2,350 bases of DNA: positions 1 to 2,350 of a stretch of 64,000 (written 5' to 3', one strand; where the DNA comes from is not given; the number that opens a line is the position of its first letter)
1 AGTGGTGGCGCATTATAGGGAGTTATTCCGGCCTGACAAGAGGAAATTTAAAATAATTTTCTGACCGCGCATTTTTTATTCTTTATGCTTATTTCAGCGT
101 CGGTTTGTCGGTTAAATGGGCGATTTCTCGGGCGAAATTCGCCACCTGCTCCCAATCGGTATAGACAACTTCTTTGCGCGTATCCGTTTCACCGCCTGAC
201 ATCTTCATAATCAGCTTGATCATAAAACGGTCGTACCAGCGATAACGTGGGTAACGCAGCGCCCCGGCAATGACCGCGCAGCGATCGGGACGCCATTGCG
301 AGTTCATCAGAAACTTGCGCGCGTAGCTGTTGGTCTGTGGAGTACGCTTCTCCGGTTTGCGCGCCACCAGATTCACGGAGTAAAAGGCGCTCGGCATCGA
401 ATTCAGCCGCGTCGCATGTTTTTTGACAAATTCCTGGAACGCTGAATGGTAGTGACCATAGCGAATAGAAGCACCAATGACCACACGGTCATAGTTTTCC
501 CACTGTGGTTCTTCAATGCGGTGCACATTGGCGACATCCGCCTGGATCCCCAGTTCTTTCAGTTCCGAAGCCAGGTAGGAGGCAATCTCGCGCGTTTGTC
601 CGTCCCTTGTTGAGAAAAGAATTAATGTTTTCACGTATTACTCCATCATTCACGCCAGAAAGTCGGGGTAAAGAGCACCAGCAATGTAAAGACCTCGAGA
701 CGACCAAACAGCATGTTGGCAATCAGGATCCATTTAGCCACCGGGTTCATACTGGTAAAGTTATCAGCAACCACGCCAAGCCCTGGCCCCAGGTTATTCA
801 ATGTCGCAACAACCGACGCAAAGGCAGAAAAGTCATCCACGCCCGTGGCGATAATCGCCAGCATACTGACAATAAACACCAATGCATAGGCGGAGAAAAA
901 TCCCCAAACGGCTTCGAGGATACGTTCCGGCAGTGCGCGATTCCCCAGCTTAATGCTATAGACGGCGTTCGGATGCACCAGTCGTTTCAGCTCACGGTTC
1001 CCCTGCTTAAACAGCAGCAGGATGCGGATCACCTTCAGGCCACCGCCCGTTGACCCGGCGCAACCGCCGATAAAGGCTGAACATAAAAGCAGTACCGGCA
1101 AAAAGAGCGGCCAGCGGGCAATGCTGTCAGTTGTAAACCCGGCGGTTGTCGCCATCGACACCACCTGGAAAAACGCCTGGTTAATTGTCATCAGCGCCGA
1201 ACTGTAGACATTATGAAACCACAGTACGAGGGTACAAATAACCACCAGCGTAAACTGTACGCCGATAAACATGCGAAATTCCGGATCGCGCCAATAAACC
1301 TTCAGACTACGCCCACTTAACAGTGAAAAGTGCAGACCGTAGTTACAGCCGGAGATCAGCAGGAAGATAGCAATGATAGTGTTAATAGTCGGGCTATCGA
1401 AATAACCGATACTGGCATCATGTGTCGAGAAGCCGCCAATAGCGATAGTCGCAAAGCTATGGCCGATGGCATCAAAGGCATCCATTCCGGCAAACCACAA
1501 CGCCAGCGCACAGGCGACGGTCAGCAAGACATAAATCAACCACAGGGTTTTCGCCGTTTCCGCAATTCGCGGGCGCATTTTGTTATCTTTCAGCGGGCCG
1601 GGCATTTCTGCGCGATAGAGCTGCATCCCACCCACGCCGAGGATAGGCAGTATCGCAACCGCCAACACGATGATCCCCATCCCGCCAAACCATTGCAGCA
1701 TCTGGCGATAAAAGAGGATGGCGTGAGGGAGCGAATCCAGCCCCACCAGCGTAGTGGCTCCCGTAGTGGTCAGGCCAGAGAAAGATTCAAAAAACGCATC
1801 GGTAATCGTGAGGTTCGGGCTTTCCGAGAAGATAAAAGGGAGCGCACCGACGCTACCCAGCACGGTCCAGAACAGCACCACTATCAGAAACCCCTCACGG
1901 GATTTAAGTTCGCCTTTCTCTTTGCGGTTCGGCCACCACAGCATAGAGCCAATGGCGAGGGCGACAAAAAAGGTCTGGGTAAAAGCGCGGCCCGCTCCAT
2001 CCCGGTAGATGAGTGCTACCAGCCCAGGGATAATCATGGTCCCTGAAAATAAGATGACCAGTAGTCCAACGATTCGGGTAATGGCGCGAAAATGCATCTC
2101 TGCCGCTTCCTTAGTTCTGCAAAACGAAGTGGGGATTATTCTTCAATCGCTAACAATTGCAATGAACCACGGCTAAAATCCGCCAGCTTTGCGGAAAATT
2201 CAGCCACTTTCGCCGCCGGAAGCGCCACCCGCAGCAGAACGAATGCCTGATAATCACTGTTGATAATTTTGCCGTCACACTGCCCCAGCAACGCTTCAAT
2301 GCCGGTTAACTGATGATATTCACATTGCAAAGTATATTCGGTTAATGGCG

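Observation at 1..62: Canonical rRNA P1 promoter with UP element sits at the window edge, firing outward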

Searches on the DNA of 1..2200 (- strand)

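Call 5: search_dna_similar(query=window:1-2200:-, collection=ecoli_genomes, mode=near, max_rows=15)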
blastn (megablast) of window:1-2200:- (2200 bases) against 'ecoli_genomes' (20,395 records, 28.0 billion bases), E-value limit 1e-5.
Records with a match: 5429; places in all: 21656; records where one place covers at least 80% of the query: 5425.
Genomes with a match: 5426 of 5426; with a place that covers at least 80% of the query: 5425. Places per genome that has any: lowest 3, median 4, highest 7. On chromosomes: 21652 places; on plasmids: 4.
Best place of each record, by identity: >=99% 1504; 95-99% 3925.
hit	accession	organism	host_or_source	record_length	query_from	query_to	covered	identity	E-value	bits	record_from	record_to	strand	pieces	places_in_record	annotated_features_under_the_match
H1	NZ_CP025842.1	Escherichia coli strain 720632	Homo sapiens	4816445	1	2200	100%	100.0%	0e+0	4063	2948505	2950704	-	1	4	trkH: Trk system potassium transporter TrkH | hemG: menaquinone-dependent protoporphyrinogen IX dehydrogenase | yigZ: IMPACT family protein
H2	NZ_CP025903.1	Escherichia coli strain 300709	Homo sapiens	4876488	1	2200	100%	100.0%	0e+0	4063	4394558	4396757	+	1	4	trkH: Trk system potassium transporter TrkH | hemG: menaquinone-dependent protoporphyrinogen IX dehydrogenase | yigZ: IMPACT family protein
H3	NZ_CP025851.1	Escherichia coli strain 510016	Homo sapiens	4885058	1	2200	100%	100.0%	0e+0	4063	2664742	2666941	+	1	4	trkH: Trk system potassium transporter TrkH | hemG: menaquinone-dependent protoporphyrinogen IX dehydrogenase | yigZ: IMPACT family protein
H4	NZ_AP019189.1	Escherichia coli strain M217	Homo sapiens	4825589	1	2200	100%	100.0%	0e+0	4063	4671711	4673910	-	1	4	trkH: Trk system potassium transporter TrkH | hemG: menaquinone-dependent protoporphyrinogen IX dehydrogenase | yigZ: IMPACT family protein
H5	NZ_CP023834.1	Escherichia coli strain 4/2-1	Homo sapiens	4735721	1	2200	100%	100.0%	0e+0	4063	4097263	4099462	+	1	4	trkH: Trk system potassium transporter TrkH | hemG: menaquinone-dependent protoporphyrinogen IX dehydrogenase | yigZ: IMPACT family protein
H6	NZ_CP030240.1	Escherichia coli strain ER1709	-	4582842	1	2200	100%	100.0%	0e+0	4063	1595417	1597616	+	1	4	trkH: Trk system potassium transporter TrkH | hemG: menaquinone-dependent protoporphyrinogen IX dehydrogenase | yigZ: IMPACT family protein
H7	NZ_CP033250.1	Escherichia coli strain ECCHD184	chicken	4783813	1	2200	100%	100.0%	0e+0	4063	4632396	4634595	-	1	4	trkH: Trk system potassium transporter TrkH | hemG: menaquinone-dependent protoporphyrinogen IX dehydrogenase | yigZ: IMPACT family protein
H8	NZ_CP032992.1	Escherichia coli strain W5-6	Jin River water W5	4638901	1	2200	100%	100.0%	0e+0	4063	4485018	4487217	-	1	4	trkH: Trk system potassium transporter TrkH | hemG: menaquinone-dependent protoporphyrinogen IX dehydrogenase | yigZ: IMPACT family protein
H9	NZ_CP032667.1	Escherichia coli str. K-12 substr. MG1655 strain K-12 ...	Laboratory strain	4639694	1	2200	100%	100.0%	0e+0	4063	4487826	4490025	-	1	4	trkH: Trk system potassium transporter TrkH | hemG: menaquinone-dependent protoporphyrinogen IX dehydrogenase | yigZ: IMPACT family protein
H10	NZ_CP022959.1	Escherichia coli ATCC 8739 strain ATCC 8739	stepwise adaptation to AgNO3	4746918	1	2200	100%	100.0%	0e+0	4063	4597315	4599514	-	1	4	trkH: Trk system potassium transporter TrkH | hemG: menaquinone-dependent protoporphyrinogen IX dehydrogenase | yigZ: IMPACT family protein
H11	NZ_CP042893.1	Escherichia coli strain CFSAN061772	missing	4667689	1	2200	100%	100.0%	0e+0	4063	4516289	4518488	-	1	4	trkH: Trk system potassium transporter TrkH | hemG: menaquinone-dependent protoporphyrinogen IX dehydrogenase | yigZ: IMPACT family protein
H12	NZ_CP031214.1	Escherichia coli strain C600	Homo sapiens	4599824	1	2200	100%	100.0%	0e+0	4063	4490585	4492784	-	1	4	trkH: Trk system potassium transporter TrkH | hemG: menaquinone-dependent protoporphyrinogen IX dehydrogenase | yigZ: IMPACT family protein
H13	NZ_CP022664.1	Escherichia coli strain FORC 064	cucumber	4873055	1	2200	100%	100.0%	0e+0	4063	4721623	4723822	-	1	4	trkH: Trk system potassium transporter TrkH | hemG: menaquinone-dependent protoporphyrinogen IX dehydrogenase | yigZ: IMPACT family protein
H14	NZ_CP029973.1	Escherichia coli strain 51008369SK1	Dog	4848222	1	2200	100%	100.0%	0e+0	4063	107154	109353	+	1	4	trkH: Trk system potassium transporter TrkH | hemG: menaquinone-dependent protoporphyrinogen IX dehydrogenase | yigZ: IMPACT family protein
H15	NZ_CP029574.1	Escherichia coli strain DA33133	Homo sapiens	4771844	1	2200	100%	100.0%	0e+0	4063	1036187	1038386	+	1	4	trkH: Trk system potassium transporter TrkH | hemG: menaquinone-dependent protoporphyrinogen IX dehydrogenase | yigZ: IMPACT family protein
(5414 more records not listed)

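Call 7: get_annotated_region(hit=H9, flank=6000)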
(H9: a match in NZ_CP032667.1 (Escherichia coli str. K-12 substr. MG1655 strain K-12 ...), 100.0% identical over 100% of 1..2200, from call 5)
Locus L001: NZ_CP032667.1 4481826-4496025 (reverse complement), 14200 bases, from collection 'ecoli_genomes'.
description: Escherichia coli str. K-12 substr. MG1655 strain K-12 chromosome, complete genome
organism: Escherichia coli str. K-12 substr. MG1655 strain K-12 substr. MG1655 (NCBI taxid 511145)
replicon: chromosome; assembly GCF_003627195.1
host: -; source: Laboratory strain; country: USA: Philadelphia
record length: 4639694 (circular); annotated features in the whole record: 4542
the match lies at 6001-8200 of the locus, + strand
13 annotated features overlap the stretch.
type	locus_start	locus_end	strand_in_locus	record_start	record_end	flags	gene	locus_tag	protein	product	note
CDS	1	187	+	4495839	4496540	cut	fre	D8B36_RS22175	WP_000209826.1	NAD(P)H-flavin reductase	-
CDS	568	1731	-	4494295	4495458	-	fadA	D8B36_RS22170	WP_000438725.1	acetyl-CoA C-acyltransferase FadA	-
CDS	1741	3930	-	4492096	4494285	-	fadB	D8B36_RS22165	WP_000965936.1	fatty acid oxidation complex subunit alpha FadB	-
CDS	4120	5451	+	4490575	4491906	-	pepQ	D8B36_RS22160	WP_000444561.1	Xaa-Pro dipeptidase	-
CDS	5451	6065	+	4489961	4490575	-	yigZ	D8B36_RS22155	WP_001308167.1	IMPACT family protein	-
CDS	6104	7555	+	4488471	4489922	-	trkH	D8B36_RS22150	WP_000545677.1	Trk system potassium transporter TrkH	-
CDS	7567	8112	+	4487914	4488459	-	hemG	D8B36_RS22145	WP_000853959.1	menaquinone-dependent protoporphyrinogen IX dehydrogenase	-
rRNA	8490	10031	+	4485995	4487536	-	-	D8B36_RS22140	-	16S ribosomal RNA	-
tRNA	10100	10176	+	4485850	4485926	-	-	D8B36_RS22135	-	tRNA-Ile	-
tRNA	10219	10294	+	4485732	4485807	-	-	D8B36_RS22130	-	tRNA-Ala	-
rRNA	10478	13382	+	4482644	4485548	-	-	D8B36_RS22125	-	23S ribosomal RNA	-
rRNA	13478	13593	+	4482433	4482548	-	rrf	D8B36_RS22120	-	5S ribosomal RNA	-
CDS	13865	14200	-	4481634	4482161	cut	mobB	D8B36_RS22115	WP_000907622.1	molybdopterin-guanine dinucleotide biosynthesis protein MobB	-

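Call 9: search_rna_families(source=L001, start=8000, end=10400, threshold=gathering)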
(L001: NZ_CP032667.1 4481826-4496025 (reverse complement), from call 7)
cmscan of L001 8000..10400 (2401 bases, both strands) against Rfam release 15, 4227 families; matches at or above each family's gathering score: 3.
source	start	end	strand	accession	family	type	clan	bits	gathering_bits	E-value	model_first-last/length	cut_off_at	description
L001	8490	10031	+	RF00177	SSU_rRNA_bacteria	Gene; rRNA;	CL00111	1578.2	50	0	1-1533/1533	no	Bacterial small subunit ribosomal RNA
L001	10100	10173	+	RF00005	tRNA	Gene; tRNA;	CL00001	66.3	29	1.2e-13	1-71/71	no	tRNA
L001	10219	10291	+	RF00005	tRNA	Gene; tRNA;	CL00001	65.6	29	1.9e-13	1-71/71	no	tRNA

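Call 38: search_dna_similar(query=window:1-200:-, collection=ecoli_genomes, mode=near, rows=spread, max_rows=30)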
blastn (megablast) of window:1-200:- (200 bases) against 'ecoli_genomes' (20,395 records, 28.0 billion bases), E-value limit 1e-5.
Records with a match: 5429; places in all: 21656; records where one place covers at least 80% of the query: 5422.
Genomes with a match: 5426 of 5426; with a place that covers at least 80% of the query: 5422. Places per genome that has any: lowest 3, median 4, highest 7. On chromosomes: 21652 places; on plasmids: 4.
Best place of each record, by identity: >=99% 5181; 95-99% 247; 90-95% 1.
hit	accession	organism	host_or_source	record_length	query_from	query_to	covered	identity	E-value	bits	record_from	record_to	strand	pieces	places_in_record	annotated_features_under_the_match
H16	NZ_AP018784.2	Escherichia coli strain SK1144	-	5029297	1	200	100%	100.0%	1e-99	370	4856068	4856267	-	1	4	hemG: menaquinone-dependent protoporphyrinogen IX dehydrogenase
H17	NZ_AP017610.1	Escherichia coli strain 20Ec-P-124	Sus scrofa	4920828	1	200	100%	100.0%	1e-99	370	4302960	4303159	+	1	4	hemG: menaquinone-dependent protoporphyrinogen IX dehydrogenase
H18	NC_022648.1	Escherichia coli JJ1886 strain JJ1886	-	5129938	1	200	100%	100.0%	1e-99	370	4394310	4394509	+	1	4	hemG: menaquinone-dependent protoporphyrinogen IX dehydrogenase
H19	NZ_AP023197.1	Escherichia coli strain TUM18780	Homo sapiens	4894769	1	200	100%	100.0%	1e-99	370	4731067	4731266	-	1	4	hemG: menaquinone-dependent protoporphyrinogen IX dehydrogenase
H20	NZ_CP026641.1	Escherichia coli strain FORC_082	chicken meat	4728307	1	200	100%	100.0%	1e-99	370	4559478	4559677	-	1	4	hemG: menaquinone-dependent protoporphyrinogen IX dehydrogenase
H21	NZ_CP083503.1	Escherichia coli strain elppa5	Homo sapiens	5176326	1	200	100%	100.0%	1e-99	370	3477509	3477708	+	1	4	hemG: menaquinone-dependent protoporphyrinogen IX dehydrogenase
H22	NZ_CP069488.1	Escherichia coli strain FDAARGOS_1264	Homo sapiens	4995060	1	200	100%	100.0%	1e-99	370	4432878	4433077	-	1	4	hemG: menaquinone-dependent protoporphyrinogen IX dehydrogenase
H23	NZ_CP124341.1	Escherichia coli strain AVS0710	wastewater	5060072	1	200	100%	100.0%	1e-99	370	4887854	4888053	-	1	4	hemG: menaquinone-dependent protoporphyrinogen IX dehydrogenase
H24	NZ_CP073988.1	Escherichia coli strain MB10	Poultry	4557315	1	200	100%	100.0%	1e-99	370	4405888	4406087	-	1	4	hemG: menaquinone-dependent protoporphyrinogen IX dehydrogenase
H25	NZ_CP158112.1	Escherichia coli strain EC187792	Homo sapiens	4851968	1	200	100%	100.0%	1e-99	370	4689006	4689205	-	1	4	hemG: menaquinone-dependent protoporphyrinogen IX dehydrogenase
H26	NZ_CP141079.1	Escherichia coli strain KE54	Homo sapiens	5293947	1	200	100%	100.0%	1e-99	370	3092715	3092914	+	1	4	hemG: menaquinone-dependent protoporphyrinogen IX dehydrogenase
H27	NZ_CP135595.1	Escherichia coli strain GDSC2227PM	vegetable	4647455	1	200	100%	100.0%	1e-99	370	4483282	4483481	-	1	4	hemG: menaquinone-dependent protoporphyrinogen IX dehydrogenase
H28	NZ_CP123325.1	Escherichia coli strain AREA_502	Homo sapiens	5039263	1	200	100%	100.0%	1e-99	370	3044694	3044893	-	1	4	hemG: menaquinone-dependent protoporphyrinogen IX dehydrogenase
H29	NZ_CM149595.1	Escherichia coli strain MEI2BO-21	Soil surface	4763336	1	200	100%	100.0%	1e-99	370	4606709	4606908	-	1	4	hemG: menaquinone-dependent protoporphyrinogen IX dehydrogenase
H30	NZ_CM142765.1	Escherichia coli strain GPEC505-623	chicken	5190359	1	200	100%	100.0%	1e-99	370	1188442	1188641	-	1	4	hemG: menaquinone-dependent protoporphyrinogen IX dehydrogenase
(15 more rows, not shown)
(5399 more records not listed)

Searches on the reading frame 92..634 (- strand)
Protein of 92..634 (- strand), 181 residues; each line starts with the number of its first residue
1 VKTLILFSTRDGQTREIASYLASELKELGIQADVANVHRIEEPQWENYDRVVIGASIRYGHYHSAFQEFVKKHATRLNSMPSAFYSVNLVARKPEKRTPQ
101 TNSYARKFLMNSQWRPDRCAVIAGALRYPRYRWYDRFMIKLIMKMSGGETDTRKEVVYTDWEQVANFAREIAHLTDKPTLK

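Call 33: find_related_loci(query=window:92-634:-, collection=genome_contigs, flank=2000)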
Query window:92-634:- (181 aa) in genome_contigs; peptide patterns used: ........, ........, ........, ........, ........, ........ (x = any residue, [..] = any of these).
246 stretches matched a pattern; 181 encode a relative of the query (tblastn E <= 1e-3); the best 80 are kept; 80 distinct loci.
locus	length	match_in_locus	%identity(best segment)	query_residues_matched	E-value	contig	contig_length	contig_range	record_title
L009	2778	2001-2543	99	1-181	5e-126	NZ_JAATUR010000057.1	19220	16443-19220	Escherichia coli strain SCPM-O-B-8794 57length=19220, whole genome shotgun sequence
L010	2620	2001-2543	97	1-181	5e-124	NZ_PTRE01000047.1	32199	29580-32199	Escherichia sp. MOD1-EC7003 MOD1-EC7003_47_length_32199_cov_129, whole genome shotgun sequence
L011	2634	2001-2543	96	1-181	2e-122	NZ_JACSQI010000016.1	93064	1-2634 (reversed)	Escherichia whittamii strain Sa2BVA5 NODE_16_length_93064_cov_8.490929, whole genome shotgun sequence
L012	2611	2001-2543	88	1-181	3e-112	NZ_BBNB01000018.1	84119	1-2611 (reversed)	Citrobacter sedlakii NBRC 105722, whole genome shotgun sequence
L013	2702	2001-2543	88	1-181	6e-112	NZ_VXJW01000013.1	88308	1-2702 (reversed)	Salmonella enterica subsp. arizonae strain CCUG 6322T contig_0000013, whole genome shotgun sequence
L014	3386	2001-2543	88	1-181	2e-110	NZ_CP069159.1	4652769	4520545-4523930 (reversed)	Citrobacter sp. R56 chromosome, complete genome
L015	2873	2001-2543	87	1-181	2e-110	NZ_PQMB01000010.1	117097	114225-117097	Citrobacter amalonaticus strain S646 scaffold10.1, whole genome shotgun sequence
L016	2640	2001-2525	90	1-175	7e-111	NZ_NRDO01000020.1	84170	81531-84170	Citrobacter sp. NCU1 contig_20, whole genome shotgun sequence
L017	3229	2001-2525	89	1-175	2e-108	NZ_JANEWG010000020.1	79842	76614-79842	Citrobacter sp. Awk 4 510132-22-20, whole genome shotgun sequence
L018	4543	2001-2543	87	1-181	3e-107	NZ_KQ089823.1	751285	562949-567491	Citrobacter sp. MGH106 aetzL-supercont1.2, whole genome shotgun sequence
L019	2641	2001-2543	86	1-181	5e-108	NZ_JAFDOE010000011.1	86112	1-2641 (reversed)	Citrobacter sp. FP75 contig11, whole genome shotgun sequence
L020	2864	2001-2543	85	1-181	6e-108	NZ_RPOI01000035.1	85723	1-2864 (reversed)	Citrobacter youngae strain CCUG 30791 citrobacter_youngae_CCUG30791T_0000035, whole genome shotgun sequence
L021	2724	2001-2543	86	1-181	4e-108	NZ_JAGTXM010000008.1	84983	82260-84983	Citrobacter amalonaticus strain ku-bf3 scaffold_7, whole genome shotgun sequence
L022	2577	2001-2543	86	1-181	2e-108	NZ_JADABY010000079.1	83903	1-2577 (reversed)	Citrobacter sp. Res13-Sevr-PEB04-36 seq_tig79, whole genome shotgun sequence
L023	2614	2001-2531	86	1-177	3e-108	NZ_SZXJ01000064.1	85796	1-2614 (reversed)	Citrobacter sp. wls619 contig49, whole genome shotgun sequence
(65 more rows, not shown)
